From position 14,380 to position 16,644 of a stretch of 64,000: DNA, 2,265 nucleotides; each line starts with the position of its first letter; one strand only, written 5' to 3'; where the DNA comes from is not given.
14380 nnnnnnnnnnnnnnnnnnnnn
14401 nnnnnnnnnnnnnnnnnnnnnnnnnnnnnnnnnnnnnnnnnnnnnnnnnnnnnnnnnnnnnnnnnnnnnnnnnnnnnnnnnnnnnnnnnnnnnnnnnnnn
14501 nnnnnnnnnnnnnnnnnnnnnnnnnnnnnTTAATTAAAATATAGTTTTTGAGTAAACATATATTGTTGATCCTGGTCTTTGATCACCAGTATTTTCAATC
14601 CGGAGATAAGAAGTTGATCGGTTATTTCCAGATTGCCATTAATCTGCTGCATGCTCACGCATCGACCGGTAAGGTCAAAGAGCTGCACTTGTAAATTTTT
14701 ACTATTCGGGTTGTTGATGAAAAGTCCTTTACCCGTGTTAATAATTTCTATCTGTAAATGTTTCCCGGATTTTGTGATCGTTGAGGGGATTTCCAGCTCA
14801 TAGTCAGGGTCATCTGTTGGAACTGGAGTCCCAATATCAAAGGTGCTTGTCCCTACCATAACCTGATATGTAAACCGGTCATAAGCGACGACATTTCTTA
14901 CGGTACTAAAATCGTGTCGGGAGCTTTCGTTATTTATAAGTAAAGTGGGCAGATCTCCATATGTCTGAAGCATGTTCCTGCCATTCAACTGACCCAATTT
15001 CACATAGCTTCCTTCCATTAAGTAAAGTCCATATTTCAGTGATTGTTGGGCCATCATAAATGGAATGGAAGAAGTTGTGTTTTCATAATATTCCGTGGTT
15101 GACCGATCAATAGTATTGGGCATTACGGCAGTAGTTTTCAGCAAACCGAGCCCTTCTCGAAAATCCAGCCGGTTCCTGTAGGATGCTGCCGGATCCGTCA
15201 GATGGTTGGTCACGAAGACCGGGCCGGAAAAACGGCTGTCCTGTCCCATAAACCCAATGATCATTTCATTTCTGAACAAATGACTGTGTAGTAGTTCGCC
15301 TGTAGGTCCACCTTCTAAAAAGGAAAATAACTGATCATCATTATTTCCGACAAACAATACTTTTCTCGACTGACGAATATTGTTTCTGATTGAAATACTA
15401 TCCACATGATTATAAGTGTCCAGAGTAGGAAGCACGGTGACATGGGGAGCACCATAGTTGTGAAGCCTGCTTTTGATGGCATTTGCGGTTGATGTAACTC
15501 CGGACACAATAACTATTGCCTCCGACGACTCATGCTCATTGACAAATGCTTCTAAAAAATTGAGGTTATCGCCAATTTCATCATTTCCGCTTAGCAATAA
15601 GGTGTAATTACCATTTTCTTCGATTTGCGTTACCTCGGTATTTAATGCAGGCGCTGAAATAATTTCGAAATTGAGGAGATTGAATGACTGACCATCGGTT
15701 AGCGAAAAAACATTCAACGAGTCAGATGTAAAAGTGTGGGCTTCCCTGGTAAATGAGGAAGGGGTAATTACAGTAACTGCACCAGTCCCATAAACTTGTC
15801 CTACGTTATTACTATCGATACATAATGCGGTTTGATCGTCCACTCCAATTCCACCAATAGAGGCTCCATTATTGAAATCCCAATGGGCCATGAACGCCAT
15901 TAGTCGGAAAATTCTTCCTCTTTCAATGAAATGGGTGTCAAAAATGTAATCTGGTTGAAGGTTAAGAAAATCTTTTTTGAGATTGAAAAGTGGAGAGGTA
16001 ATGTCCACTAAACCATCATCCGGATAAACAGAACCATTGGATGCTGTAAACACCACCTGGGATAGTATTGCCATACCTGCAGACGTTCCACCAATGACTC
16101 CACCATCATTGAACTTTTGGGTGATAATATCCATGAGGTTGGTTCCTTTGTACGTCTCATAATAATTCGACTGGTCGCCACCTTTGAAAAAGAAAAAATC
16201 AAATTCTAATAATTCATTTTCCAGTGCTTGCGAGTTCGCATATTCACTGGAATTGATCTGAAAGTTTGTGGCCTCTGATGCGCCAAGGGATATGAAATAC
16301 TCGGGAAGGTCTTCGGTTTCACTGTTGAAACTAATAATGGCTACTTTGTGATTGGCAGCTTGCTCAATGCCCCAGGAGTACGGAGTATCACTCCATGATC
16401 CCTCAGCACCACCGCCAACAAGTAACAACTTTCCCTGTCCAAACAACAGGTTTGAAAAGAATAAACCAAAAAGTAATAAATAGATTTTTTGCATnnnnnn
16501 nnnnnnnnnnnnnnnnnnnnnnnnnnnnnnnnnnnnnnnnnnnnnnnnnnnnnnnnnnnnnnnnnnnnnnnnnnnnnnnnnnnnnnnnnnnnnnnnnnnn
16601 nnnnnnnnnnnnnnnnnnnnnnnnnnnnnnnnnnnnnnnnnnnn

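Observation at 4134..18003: SusC/SusD locus built around three cyanophycinase-family peptidases, an isoaspartyl peptidase and a YfcC permease: candidate cyanophycin (polyamide) utilisation system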

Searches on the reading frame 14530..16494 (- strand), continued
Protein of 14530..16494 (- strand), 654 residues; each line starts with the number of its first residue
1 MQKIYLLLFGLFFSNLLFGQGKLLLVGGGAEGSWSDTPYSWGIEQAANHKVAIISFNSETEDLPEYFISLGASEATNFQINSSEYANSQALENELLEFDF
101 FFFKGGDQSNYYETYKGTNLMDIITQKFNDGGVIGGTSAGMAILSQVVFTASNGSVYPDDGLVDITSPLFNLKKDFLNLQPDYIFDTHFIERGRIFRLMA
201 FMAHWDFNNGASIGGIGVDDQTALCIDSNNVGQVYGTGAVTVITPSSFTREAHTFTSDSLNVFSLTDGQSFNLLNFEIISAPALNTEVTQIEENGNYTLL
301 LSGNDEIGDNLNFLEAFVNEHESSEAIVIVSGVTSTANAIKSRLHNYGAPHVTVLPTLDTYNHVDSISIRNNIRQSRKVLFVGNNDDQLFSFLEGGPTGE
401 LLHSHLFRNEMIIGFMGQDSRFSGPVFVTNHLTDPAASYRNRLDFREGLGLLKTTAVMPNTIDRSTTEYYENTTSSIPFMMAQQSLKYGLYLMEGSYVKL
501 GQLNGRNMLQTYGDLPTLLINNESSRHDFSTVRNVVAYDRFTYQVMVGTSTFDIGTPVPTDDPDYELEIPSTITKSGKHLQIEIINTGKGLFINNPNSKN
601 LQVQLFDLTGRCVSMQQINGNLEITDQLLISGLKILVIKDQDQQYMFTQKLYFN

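Call 39: search_protein_families(library=pfam, proteins=[L079:6425-7465:+, L079:7468-9855:+, L079:10001-10507:+, L079:10526-11959:+, L079:11971-13128:+, L079:13200-14570:-, L079:14584-17721:-, L079:17929-18792:+, L079:18844-19719:-, L079:19861-20928:-], max_evalue=0.001)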
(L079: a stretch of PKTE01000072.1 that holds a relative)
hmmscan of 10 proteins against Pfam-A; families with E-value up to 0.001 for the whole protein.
L079:6425-7465:+ (346 aa): 2 families
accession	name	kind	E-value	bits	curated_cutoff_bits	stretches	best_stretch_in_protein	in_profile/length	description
PF01555.25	N6_N4_Mtase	-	4.3e-06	27.3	26.7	0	137-172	184-219/221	DNA methylase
PF01170.24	UPF0020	-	7.1e-05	23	22.3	1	133-298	27-166/197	RMKL-like, methyltransferase domain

L079:7468-9855:+ (795 aa): 3 families
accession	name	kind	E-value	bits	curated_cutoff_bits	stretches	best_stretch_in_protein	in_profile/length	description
PF18939.6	DUF5686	-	5.2e-21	75.2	39.2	2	115-329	1-213/669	Family of unknown function (DUF5686)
PF13715.12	CarbopepD_reg_2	-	3.8e-11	43.3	32.2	1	26-105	1-88/88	CarboxypepD_reg-like domain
PF13620.12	CarboxypepD_reg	-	6.3e-06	26.9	32.3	1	26-80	2-63/82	Carboxypeptidase regulatory-like domain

L079:10001-10507:+ (168 aa): 1 family
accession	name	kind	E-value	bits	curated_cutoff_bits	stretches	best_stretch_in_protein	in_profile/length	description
PF03575.23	Peptidase_S51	-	1.5e-06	28.5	23.9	1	24-158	2-137/206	Peptidase family S51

L079:10526-11959:+ (477 aa): 1 family
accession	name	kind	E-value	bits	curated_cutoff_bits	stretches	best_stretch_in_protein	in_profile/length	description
PF18962.6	Por_Secre_tail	-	3.8e-10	40.3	27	1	409-476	1-75/75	Secretion system C-terminal sorting domain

L079:11971-13128:+ (385 aa): 2 families
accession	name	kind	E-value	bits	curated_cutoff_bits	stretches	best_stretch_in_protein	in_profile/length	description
PF01979.26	Amidohydro_1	-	4.6e-15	56.1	25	1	260-372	231-345/345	Amidohydrolase family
PF07969.17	Amidohydro_3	-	5.7e-14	52.9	29.7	2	303-377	398-469/472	Amidohydrolase family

L079:13200-14570:- (456 aa): 2 families
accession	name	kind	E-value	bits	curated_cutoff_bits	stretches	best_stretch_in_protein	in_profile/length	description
PF12771.13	SusD-like_2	-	9.2e-54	183.3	27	2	28-234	1-205/415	Starch-binding associating with outer membrane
PF12741.13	SusD-like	-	3.1e-37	129.2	27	2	53-221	44-213/495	Susd and RagB outer membrane lipoprotein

L079:14584-17721:- (1045 aa): 3 families
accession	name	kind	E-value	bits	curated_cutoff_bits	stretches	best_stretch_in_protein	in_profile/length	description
PF00593.30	TonB_dep_Rec_b-barrel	-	5.6e-20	73.1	27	1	451-1002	38-436/436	TonB dependent receptor-like, beta-barrel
PF07715.20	Plug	-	7e-18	65.5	23.9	1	116-235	2-107/107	TonB-dependent Receptor Plug Domain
PF13715.12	CarbopepD_reg_2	-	2.4e-16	60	32.2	1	24-107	1-88/88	CarboxypepD_reg-like domain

L079:17929-18792:+ (287 aa): 1 family
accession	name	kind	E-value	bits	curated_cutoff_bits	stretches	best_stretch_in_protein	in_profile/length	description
PF18962.6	Por_Secre_tail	-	3e-13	50.3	27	1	217-286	1-75/75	Secretion system C-terminal sorting domain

L079:18844-19719:- (291 aa): 1 family
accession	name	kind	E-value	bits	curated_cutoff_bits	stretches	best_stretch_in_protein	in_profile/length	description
PF03575.23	Peptidase_S51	-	3.7e-18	66.4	23.9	1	86-247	54-204/206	Peptidase family S51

L079:19861-20928:- (355 aa): 3 families
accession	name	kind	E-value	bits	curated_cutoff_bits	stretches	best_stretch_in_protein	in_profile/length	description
PF00903.31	Glyoxalase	-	8.2e-11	42.8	20.6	1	8-144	2-121/121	Glyoxalase/Bleomycin resistance protein/Dioxygenase superfamily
PF13669.12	Glyoxalase_4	-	1.1e-08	35.7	27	1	164-283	4-97/109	Glyoxalase/Bleomycin resistance protein/Dioxygenase superfamily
PF12681.13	Glyoxalase_2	-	0.00072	19.9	30.1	0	101-146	69-115/118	Glyoxalase-like domain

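Call 45: predict_structure(alignment_id=A1)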
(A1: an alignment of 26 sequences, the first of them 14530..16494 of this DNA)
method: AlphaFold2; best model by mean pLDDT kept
length: 654 residues; sequences in the alignment: 26
mean_pLDDT: 89.7   pTM: 0.80
mean pLDDT of the five models: 89.7, 88.9, 88.4, 87.9, 85.7
residues with pLDDT >= 90: 445; 70-90: 167; 50-70: 34; < 50: 8
segments of 3 or more residues with pLDDT < 50: 14-17
pLDDT, mean of each block of 10 residues (from residue 1): 64 53 93 94 96 84 92 95 93 95 89 92 93 94 91 89 91 90 90 91 95 95 95 95 94 92 96 94 88 95 92 96 92 92 93 91 87 95 95 94 95 97 97 93 96 96 88 95 96 94 95 94 94 92 94 94 83 53 71 82 86 86 73 83 76 70
secondary structure, 60 per line:
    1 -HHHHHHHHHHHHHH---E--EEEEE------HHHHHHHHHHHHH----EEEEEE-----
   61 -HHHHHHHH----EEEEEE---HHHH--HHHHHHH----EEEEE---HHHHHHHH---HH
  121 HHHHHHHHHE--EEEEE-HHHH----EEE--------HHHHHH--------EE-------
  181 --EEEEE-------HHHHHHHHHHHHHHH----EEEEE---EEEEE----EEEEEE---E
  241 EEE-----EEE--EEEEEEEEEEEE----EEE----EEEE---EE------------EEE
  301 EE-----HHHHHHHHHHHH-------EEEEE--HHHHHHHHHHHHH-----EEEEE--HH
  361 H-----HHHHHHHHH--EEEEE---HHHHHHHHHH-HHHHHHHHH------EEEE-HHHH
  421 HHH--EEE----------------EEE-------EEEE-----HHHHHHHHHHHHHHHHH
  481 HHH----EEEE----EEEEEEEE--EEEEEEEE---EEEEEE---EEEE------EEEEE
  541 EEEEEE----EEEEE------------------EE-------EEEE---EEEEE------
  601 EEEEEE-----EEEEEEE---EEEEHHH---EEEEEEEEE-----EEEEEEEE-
elements in order: H2-15 E22-26 H33-45 E50-55 H62-69 E74-79 H83-86 H89-95 E100-104 H108-115 H119-129 E133-137 H139-142 E147-149 H158-163 E183-187 H195-209 E214-218 E222-226 E231-236 E240-243 E249-251 E254-265 E270-272 E277-280 E298-302 H308-319 E327-331 H334-346 E352-356 H367-375 E378-382 H386-395 H397-405 E412-415 H417-423 E426-428 E445-447 E455-458 H464-483 E488-491 E496-503 E506-513 E517-522 E526-529 E536-546 E551-555 E583-586 E590-594 E601-606 E612-618 E622-625 E632-640 E646-653

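Call 49: fold_search(model_id=the predicted structure, library=pdb)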
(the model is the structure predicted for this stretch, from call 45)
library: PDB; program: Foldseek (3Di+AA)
matches with E <= 10: 1741; with E <= 0.001: 28
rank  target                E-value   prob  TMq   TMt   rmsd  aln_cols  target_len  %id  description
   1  7uqv_B                4.5e-17  1.00  0.34  0.82   3.2       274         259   24  Pseudobacteroides cellulosolvens pseudo-CphB (released 2022-08-10)
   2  7uqv_A                1.5e-16  1.00  0.34  0.80   3.4       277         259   23  Pseudobacteroides cellulosolvens pseudo-CphB (released 2022-08-10)
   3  7uqv_C                2.6e-16  1.00  0.34  0.81   3.5       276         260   23  Pseudobacteroides cellulosolvens pseudo-CphB (released 2022-08-10)
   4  7uqw_A                2.8e-15  1.00  0.34  0.80   3.8       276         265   20  PCC6803 Cyanophycinase S132DAP covalently bound to cyanophycin dimer (released 2022-08-10)
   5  3en0_C                3.7e-15  1.00  0.32  0.75   4.3       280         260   20  The Structure of Cyanophycinase (released 2009-07-28)
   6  3en0_A                7.5e-15  1.00  0.34  0.80   3.9       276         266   19  The Structure of Cyanophycinase (released 2009-07-28)
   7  7uqw_C                8.4e-15  1.00  0.34  0.79   3.9       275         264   20  PCC6803 Cyanophycinase S132DAP covalently bound to cyanophycin dimer (released 2022-08-10)
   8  3en0_B                1.3e-14  1.00  0.34  0.79   3.9       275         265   19  The Structure of Cyanophycinase (released 2009-07-28)
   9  7uqw_B                1.8e-14  1.00  0.34  0.80   3.5       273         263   19  PCC6803 Cyanophycinase S132DAP covalently bound to cyanophycin dimer (released 2022-08-10)
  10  6nqc                  1.2e-12  1.00  0.26  0.64   6.8       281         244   19  Crystal structure of a peptidase from an acI-B1 Actinobacterium (released 2020-01-22)
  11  7c9b                  5.8e-09  1.00  0.27  0.68   5.4       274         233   15  Crystal structure of dipeptidase-E from Xenopus laevis (released 2021-06-09)
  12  6a4r_A                1.7e-08  1.00  0.26  0.63   5.8       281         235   14  Crystal structure of aspartate bound peptidase E from Salmonella enterica (released 2018-10-24)
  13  6a4r_B                2.1e-08  1.00  0.25  0.63   5.7       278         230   14  Crystal structure of aspartate bound peptidase E from Salmonella enterica (released 2018-10-24)
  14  7ffp                  6.1e-08  1.00  0.28  0.68   5.3       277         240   15  Crystal structure of di-peptidase-E from Xenopus laevis (released 2021-09-08)
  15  6iru_B                7.7e-08  1.00  0.23  0.64   5.7       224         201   17  Crystal structure of Peptidase E from Deinococcus radiodurans in P6422 space group (released 2019-11-20)
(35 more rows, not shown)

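Call 93: search_protein_families(library=ncbifam, proteins=[L046:19104-19943:+, L079:18844-19719:-], max_evalue=0.001)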
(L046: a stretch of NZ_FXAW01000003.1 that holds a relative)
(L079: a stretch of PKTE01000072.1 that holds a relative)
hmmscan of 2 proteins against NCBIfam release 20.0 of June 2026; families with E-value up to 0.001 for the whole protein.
L046:19104-19943:+ (279 aa): 2 families
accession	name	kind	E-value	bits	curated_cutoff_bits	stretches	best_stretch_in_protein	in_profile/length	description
TIGR02069.1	cyanophycinase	equivalog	2.7e-39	135.2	126.6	1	47-252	17-224/250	cyanophycinase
NF003642.0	PRK05282.1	equivalog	2e-08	34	156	1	96-158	70-133/233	dipeptidase PepE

L079:18844-19719:- (291 aa): 2 families
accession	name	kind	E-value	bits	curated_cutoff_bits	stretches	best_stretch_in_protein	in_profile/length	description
TIGR02069.1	cyanophycinase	equivalog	6.2e-45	153.6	126.6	1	41-267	3-225/250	cyanophycinase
NF003642.0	PRK05282.1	equivalog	2.2e-11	43.7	156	1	105-263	67-220/233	dipeptidase PepE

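Call 105: search_protein_families(library=pfam, proteins=[L023:8203-9108:+, L023:9121-9723:-, L023:6459-8078:-, L046:7209-8243:-, L046:8427-8831:-, L046:8964-9371:+, L046:21342-21797:+], max_evalue=0.001)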
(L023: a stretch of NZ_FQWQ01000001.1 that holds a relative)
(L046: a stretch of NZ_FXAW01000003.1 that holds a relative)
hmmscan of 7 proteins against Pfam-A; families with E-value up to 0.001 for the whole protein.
L023:8203-9108:+ (301 aa): 2 families
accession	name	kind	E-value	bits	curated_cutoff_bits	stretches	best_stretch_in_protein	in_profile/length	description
PF01887.21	SAM_HAT_N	-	3.1e-55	186.4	26.3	1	27-175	2-145/145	SAM hydroxide adenosyltransferase N-terminal domain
PF20257.3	SAM_HAT_C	-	3e-16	59.9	25.5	1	199-292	1-83/84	SAM hydroxide adenosyltransferase C-terminal domain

L023:9121-9723:- (200 aa): 2 families
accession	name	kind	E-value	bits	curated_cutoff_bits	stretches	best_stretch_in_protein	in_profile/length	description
PF03358.20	FMN_red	-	2.4e-33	115.3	24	1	22-157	1-147/152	NADPH-dependent FMN reductase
PF02525.22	Flavodoxin_2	-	6.8e-08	32.9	27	1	26-131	5-137/198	Flavodoxin-like fold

L023:6459-8078:- (539 aa): 4 families
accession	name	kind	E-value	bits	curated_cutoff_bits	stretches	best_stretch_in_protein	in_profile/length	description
PF00005.33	ABC_tran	-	2.7e-37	128.8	25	2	18-184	2-137/137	ABC transporter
PF12848.13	ABC_tran_Xtn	-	1.1e-19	70.7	25.9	1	223-302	1-78/85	ABC transporter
PF13304.12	AAA_21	-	9.4e-13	49.3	27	1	30-48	2-20/304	AAA domain, putative AbiEii toxin, Type IV TA system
PF02463.25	SMC_N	-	1.1e-06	28.6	40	0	291-510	135-212/220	RecF/RecN/SMC N terminal domain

L046:7209-8243:- (344 aa): 2 families
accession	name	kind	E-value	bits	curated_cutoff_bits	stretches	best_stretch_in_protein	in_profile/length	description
PF00586.29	AIRS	-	4.4e-26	91.9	24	1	37-150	1-112/112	AIR synthase related protein, N-terminal domain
PF02769.27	AIRS_C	-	6.9e-06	26.7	23.1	1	165-319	4-148/156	AIR synthase related protein, C-terminal domain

L046:8427-8831:- (134 aa): 3 families
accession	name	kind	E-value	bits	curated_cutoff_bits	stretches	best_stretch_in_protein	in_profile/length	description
PF13669.12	Glyoxalase_4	-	1.6e-25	89.9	27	1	6-115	2-109/109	Glyoxalase/Bleomycin resistance protein/Dioxygenase superfamily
PF00903.31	Glyoxalase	-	1.8e-11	44.9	20.6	1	4-128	2-121/121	Glyoxalase/Bleomycin resistance protein/Dioxygenase superfamily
PF13468.12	Glyoxalase_3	-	0.00037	21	25.1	1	5-105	2-108/176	Glyoxalase-like domain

L046:8964-9371:+ (135 aa): 0 families

L046:21342-21797:+ (151 aa): 0 families

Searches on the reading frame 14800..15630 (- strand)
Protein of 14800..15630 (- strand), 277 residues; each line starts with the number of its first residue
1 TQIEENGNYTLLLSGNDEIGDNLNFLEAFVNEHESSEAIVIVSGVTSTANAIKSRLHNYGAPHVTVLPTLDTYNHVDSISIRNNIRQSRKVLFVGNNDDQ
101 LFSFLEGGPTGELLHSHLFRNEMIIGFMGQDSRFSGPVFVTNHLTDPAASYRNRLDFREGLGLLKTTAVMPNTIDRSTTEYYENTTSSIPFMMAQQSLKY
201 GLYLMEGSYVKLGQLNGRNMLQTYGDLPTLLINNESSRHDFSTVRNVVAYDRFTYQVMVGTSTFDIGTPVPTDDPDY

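Call 62: search_protein_families(library=ncbifam, proteins=[window:14800-15630:-], max_evalue=10)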
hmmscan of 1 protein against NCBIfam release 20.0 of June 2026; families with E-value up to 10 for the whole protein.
window:14800-15630:- (277 aa): 1 family
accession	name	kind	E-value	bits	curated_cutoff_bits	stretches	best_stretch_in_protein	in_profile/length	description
TIGR02069.1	cyanophycinase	equivalog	0.00076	19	126.6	1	22-169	13-162/250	cyanophycinase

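Call 89: predict_structure(protein=window:14800-15630:-)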
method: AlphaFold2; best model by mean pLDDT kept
length: 277 residues; sequences in the alignment: 1
mean_pLDDT: 38.7   pTM: 0.35
mean pLDDT of the five models: 38.7, 38.4, 36.0, 31.6, 31.4
residues with pLDDT >= 90: 0; 70-90: 0; 50-70: 59; < 50: 218
segments of 3 or more residues with pLDDT < 50: 1-22, 32-34, 70-81, 87-89, 96-99, 115-277
pLDDT, mean of each block of 10 residues (from residue 1): 28 39 50 54 59 64 58 43 50 51 49 48 39 33 30 31 29 24 22 23 28 31 33 34 33 34 33 32
secondary structure, 60 per line:
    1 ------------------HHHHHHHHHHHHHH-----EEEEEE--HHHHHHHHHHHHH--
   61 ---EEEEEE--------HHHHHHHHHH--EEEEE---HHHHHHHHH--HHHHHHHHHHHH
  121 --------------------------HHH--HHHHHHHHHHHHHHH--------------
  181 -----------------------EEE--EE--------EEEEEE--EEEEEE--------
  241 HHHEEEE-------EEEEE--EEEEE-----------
elements in order: H19-32 E38-43 H46-58 E64-69 H78-87 E90-94 H98-106 H109-120 H152-166 E204-206 E219-224 E227-232 E244-247 E255-259 E262-266
